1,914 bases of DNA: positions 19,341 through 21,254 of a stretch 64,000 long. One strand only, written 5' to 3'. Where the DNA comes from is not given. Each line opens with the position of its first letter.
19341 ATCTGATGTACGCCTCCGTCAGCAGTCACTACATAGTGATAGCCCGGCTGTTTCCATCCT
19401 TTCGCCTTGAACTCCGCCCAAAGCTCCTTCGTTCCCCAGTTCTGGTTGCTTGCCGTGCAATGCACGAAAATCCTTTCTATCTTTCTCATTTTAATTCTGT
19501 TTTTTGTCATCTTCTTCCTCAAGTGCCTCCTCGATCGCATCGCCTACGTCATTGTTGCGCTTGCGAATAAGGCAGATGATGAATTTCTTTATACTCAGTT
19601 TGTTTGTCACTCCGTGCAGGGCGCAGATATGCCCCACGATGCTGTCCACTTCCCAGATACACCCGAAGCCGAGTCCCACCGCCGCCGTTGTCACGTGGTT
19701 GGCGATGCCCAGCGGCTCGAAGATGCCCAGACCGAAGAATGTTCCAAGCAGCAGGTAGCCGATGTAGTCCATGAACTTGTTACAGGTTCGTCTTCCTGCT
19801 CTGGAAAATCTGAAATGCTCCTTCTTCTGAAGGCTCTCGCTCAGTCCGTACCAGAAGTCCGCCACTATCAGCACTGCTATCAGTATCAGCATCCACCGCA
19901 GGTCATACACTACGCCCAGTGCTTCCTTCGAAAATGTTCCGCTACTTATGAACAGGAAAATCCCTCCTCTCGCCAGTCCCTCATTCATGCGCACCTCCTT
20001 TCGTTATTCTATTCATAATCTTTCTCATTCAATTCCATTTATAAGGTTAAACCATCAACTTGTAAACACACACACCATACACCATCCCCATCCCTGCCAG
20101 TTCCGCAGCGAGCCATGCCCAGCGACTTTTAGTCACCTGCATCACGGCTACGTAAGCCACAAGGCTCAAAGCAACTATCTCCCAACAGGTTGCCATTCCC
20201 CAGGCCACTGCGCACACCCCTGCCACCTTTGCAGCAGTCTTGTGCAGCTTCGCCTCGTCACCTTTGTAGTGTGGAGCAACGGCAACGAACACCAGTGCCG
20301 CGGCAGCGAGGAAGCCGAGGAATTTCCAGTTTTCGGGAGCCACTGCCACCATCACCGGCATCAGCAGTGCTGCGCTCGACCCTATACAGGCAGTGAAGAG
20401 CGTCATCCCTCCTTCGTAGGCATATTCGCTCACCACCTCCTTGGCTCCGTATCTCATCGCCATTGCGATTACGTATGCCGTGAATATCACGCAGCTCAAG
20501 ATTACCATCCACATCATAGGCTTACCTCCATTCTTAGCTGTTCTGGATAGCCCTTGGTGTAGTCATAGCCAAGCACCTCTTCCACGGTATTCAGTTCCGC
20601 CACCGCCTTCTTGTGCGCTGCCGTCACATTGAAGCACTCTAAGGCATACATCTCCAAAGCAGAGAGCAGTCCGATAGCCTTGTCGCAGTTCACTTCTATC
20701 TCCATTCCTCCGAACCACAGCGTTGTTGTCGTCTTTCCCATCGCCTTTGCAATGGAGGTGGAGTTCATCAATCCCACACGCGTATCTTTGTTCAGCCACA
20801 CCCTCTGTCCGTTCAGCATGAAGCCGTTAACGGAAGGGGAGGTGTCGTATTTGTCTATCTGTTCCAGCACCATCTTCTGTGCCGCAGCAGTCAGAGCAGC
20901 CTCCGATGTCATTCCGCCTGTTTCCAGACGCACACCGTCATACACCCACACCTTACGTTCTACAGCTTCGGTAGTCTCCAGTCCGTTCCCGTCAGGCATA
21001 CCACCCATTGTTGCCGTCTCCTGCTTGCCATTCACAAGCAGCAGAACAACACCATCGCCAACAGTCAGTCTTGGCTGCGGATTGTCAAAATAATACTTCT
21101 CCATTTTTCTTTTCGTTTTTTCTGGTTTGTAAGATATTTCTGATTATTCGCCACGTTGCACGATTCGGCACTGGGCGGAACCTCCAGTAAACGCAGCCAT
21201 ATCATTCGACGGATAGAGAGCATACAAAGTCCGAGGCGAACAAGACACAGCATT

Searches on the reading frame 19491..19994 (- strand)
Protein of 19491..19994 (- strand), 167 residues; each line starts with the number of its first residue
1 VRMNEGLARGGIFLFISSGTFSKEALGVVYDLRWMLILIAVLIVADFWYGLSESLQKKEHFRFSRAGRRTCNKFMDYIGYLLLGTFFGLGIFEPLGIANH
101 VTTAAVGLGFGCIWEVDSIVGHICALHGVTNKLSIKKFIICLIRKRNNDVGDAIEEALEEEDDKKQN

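Call 10: search_protein_families(library=pfam, proteins=[window:19491-19994:-], max_evalue=0.01)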
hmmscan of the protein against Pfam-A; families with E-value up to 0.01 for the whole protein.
window:19491-19994:- (167 aa): 1 family
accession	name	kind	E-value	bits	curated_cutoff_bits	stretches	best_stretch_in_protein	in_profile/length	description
PF05105.17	Phage_holin_4_1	-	0.0092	16.5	22.2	0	32-75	10-52/116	Bacteriophage holin family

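Call 11: search_protein_families(library=phrogs, proteins=[window:19491-19994:-], max_evalue=0.01)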
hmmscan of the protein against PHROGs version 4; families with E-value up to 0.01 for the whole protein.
window:19491-19994:- (167 aa): 0 families

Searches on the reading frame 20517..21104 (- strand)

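Call 57: search_protein_families(library=phrogs, proteins=[window:20517-21104:-], max_evalue=0.001)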
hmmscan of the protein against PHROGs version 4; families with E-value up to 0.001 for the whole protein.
window:20517-21104:- (196 aa): 1 family
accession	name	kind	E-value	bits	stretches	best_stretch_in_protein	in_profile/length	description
phrog_1807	-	tail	3.4e-06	27.9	1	69-187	122-240/241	tail fiber protein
